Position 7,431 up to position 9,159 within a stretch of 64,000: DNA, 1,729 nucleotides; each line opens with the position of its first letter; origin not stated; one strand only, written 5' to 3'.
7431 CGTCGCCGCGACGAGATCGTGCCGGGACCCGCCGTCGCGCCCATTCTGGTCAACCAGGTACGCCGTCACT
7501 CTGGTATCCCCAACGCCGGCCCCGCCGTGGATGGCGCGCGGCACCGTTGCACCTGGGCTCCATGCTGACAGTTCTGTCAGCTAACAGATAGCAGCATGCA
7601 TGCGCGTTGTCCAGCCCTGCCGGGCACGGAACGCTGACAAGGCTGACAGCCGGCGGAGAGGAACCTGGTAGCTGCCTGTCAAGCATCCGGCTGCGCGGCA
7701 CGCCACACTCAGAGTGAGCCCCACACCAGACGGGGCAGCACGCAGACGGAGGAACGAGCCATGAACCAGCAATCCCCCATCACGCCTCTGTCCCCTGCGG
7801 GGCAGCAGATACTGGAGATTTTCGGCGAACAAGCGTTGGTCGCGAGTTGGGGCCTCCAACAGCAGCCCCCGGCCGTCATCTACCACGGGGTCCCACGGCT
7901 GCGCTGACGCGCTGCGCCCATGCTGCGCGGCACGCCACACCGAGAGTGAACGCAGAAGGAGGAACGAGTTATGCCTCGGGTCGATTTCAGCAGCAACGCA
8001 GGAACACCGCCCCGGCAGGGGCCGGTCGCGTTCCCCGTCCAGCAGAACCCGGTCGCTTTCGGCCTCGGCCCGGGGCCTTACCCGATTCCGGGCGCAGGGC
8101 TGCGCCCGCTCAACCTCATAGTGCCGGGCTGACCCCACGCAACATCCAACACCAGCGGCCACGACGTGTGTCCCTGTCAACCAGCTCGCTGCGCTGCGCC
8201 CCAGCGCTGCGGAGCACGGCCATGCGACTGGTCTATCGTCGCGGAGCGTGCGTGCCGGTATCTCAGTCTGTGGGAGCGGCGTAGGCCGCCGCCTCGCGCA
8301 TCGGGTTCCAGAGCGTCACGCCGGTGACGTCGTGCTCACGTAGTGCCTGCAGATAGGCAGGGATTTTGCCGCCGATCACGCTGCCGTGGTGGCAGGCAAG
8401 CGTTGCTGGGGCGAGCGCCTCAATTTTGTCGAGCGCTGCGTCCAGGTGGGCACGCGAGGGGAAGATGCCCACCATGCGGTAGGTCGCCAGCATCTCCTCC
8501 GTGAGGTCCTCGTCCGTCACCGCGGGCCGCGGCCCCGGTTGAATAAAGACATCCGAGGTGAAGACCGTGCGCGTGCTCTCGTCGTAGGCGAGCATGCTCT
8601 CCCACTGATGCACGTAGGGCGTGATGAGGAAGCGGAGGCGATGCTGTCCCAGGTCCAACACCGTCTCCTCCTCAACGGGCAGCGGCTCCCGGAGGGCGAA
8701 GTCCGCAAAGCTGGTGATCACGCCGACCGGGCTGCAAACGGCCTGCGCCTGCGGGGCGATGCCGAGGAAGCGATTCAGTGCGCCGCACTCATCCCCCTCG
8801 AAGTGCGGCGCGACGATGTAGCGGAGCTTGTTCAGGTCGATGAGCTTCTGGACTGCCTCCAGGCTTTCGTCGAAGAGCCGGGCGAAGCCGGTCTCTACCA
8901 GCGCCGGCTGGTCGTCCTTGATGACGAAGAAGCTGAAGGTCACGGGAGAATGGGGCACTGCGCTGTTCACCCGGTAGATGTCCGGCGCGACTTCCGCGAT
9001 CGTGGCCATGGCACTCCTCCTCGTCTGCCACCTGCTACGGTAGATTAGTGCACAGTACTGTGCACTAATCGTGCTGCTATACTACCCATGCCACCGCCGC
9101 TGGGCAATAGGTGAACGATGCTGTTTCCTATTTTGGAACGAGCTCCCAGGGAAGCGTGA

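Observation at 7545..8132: Duplicated leader plus small-ORF cassette (48 aa and 53 aa) next to the kinase/FHA-regulator operon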

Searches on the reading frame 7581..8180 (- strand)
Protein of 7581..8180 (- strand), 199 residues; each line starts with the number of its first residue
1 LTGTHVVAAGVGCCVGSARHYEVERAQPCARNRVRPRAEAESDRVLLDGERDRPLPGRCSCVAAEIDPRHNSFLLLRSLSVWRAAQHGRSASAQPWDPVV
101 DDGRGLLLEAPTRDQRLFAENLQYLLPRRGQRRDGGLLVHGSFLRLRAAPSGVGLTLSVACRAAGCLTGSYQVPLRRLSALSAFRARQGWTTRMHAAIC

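Call 39: search_protein_families(library=pfam, proteins=[window:7581-8180:-], max_evalue=1)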
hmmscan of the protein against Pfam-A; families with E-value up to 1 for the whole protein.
window:7581-8180:- (199 aa): 0 families

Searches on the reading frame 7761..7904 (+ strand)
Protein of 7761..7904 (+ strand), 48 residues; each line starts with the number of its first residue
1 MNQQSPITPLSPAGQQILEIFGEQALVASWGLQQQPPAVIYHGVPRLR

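Call 10: find_homologous_proteins(query=window:7761-7904:+, max_evalue=10)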
Query seq(48 aa) (48 aa): 1 proteins with E <= 10 among 1 candidates.
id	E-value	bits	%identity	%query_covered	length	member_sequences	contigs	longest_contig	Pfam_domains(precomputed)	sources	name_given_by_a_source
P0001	4.8e-24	99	100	100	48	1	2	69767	-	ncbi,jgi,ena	-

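Call 24: search_protein_representatives(protein=window:7761-7904:+)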
Query: 48 residues. Proteins with E-value up to 0.001 (for the whole library): 3; up to 1e-10: 1; up to 1e-30: 0. The best 3 are listed.
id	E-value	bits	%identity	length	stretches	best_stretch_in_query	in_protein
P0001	1.5e-24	99.1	100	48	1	1-48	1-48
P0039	3.4e-10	54.8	34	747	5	12-41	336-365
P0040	4.3e-05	39.0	45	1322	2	10-29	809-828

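Call 39: search_protein_families(library=pfam, proteins=[window:7761-7904:+], max_evalue=1)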
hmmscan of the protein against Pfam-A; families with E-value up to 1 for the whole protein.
seq(48 aa): 0 families

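Call 43: find_encoding_contigs(protein=P0001, flank=3000, max_places=10)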
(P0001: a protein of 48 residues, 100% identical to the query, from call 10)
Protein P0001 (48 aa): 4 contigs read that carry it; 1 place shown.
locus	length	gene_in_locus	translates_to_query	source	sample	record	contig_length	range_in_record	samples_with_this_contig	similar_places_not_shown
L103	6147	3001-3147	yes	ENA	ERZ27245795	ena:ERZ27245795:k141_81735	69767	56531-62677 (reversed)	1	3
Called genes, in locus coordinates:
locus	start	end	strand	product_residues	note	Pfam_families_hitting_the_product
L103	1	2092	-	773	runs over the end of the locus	PF00069:Pkinase, PF03109:ABC1 (faint), PF07714:PK_Tyr_Ser-Thr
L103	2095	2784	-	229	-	PF16697:Yop-YscD_cpl, PF00498:FHA, PF00486:Trans_reg_C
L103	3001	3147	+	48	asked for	-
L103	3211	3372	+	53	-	-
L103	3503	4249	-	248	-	PF19583:ODP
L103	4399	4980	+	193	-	PF00440:TetR_N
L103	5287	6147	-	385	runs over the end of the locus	PF04909:Amidohydro_2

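Call 44: list_cluster_members(proteins=[P0001, P0002, P0003])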
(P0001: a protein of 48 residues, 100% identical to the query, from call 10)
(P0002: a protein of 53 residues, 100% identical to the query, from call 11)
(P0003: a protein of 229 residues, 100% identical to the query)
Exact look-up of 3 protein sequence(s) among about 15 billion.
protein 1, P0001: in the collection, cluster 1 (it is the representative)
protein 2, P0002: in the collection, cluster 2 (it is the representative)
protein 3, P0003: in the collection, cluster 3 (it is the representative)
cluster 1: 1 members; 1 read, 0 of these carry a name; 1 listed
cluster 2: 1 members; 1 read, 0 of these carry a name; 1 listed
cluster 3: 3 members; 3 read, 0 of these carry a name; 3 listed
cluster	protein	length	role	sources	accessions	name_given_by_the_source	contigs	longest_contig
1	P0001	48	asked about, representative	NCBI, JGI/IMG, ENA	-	-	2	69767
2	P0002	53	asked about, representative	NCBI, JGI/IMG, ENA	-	-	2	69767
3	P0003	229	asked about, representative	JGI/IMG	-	-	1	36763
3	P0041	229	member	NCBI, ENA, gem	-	-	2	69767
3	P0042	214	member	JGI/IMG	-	-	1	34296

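Call 62: search_protein_families(library=ncbifam, proteins=[window:7761-7904:+], max_evalue=1)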
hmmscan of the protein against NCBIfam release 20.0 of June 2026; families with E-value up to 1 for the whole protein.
seq(48 aa): 0 families

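Call 70: predict_structure(protein=window:7761-7904:+)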
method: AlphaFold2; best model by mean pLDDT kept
length: 48 residues; sequences in the alignment: 1
mean_pLDDT: 68.8   pTM: 0.32
mean pLDDT of the five models: 68.8, 67.9, 67.7, 64.4, 63.6
residues with pLDDT >= 90: 0; 70-90: 19; 50-70: 27; < 50: 2
segments of 3 or more residues with pLDDT < 50: none
pLDDT, mean of each block of 10 residues (from residue 1): 65 86 67 59 66
secondary structure, 60 per line:
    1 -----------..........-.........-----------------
elements in order: H12-21 H23-31

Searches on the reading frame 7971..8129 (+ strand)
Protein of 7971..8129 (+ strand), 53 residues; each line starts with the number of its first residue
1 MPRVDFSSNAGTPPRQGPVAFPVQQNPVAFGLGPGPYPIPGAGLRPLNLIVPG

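Call 11: find_homologous_proteins(query=window:7971-8129:+, max_evalue=10)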
Query seq(53 aa) (53 aa): 1 proteins with E <= 10 among 1 candidates.
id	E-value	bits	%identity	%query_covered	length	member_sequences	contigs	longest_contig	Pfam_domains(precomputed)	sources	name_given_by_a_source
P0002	1.9e-26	108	100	100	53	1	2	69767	-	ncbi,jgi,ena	-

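Call 39: search_protein_families(library=pfam, proteins=[window:7971-8129:+], max_evalue=1)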
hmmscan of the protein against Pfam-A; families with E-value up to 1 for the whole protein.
seq(53 aa): 0 families

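Call 62: search_protein_families(library=ncbifam, proteins=[window:7971-8129:+], max_evalue=1)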
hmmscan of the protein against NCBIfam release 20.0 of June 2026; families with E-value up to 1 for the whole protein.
seq(53 aa): 0 families

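Call 71: predict_structure(protein=window:7971-8129:+)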
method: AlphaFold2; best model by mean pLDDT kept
length: 53 residues; sequences in the alignment: 1
mean_pLDDT: 65.3   pTM: 0.14
mean pLDDT of the five models: 65.3, 63.1, 62.7, 61.4, 46.5
residues with pLDDT >= 90: 0; 70-90: 13; 50-70: 39; < 50: 1
segments of 3 or more residues with pLDDT < 50: none
pLDDT, mean of each block of 10 residues (from residue 1): 59 69 70 60 68 65
secondary structure: DSSP gave nothing for this model
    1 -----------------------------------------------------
elements in order:

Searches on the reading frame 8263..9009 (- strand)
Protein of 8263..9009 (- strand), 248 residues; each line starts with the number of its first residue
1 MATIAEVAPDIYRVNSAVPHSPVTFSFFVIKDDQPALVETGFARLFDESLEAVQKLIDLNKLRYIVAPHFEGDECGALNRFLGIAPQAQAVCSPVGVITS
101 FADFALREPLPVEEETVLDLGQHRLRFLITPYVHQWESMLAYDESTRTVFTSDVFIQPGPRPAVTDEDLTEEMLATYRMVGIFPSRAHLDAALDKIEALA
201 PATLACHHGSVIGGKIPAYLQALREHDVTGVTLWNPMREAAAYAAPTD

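Call 39: search_protein_families(library=pfam, proteins=[window:8263-9009:-], max_evalue=1)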
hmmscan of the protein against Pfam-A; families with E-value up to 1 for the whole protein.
window:8263-9009:- (248 aa): 2 families
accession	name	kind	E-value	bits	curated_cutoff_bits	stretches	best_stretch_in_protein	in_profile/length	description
PF19583.5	ODP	-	6.7e-21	75.5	27.2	1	26-209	5-194/194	ODP family beta lactamase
PF00753.33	Lactamase_B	-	0.0045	17.4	22.7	1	24-159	6-155/196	Metallo-beta-lactamase superfamily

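Call 55: list_cluster_members(proteins=[window:8263-9009:-, window:10047-11204:-, window:4531-6852:-])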
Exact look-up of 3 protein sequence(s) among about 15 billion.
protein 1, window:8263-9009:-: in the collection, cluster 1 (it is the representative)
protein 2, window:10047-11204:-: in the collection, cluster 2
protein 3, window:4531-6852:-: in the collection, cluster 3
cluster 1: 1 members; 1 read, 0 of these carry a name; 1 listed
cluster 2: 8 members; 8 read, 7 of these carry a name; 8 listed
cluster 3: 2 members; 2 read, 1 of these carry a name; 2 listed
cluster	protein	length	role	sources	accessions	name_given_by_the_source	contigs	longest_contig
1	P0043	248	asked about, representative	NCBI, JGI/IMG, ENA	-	-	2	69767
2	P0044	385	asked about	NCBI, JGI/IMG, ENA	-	-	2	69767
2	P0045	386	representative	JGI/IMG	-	predicted TIM-barrel fold metal-dependent hydrolase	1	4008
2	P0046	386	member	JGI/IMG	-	predicted TIM-barrel fold metal-dependent hydrolase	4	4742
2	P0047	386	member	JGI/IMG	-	predicted TIM-barrel fold metal-dependent hydrolase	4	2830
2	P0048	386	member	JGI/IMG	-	predicted TIM-barrel fold metal-dependent hydrolase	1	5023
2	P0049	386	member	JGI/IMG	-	predicted TIM-barrel fold metal-dependent hydrolase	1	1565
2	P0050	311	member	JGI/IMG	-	hypothetical protein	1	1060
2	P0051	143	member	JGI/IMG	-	predicted TIM-barrel fold metal-dependent hydrolase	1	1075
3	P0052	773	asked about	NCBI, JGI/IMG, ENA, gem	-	-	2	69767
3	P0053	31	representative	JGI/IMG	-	hypothetical protein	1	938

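Call 56: find_encoding_contigs(protein=P0048, flank=5000, max_places=5)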
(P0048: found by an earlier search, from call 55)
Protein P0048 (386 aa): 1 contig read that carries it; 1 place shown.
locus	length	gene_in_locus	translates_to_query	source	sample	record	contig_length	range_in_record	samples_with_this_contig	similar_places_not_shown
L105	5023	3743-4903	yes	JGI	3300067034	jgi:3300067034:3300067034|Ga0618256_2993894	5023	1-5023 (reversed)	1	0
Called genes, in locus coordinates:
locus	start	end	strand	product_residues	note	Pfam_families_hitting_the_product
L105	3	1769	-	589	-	?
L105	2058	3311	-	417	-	PF00817:IMS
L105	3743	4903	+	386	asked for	PF04909:Amidohydro_2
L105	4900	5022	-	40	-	?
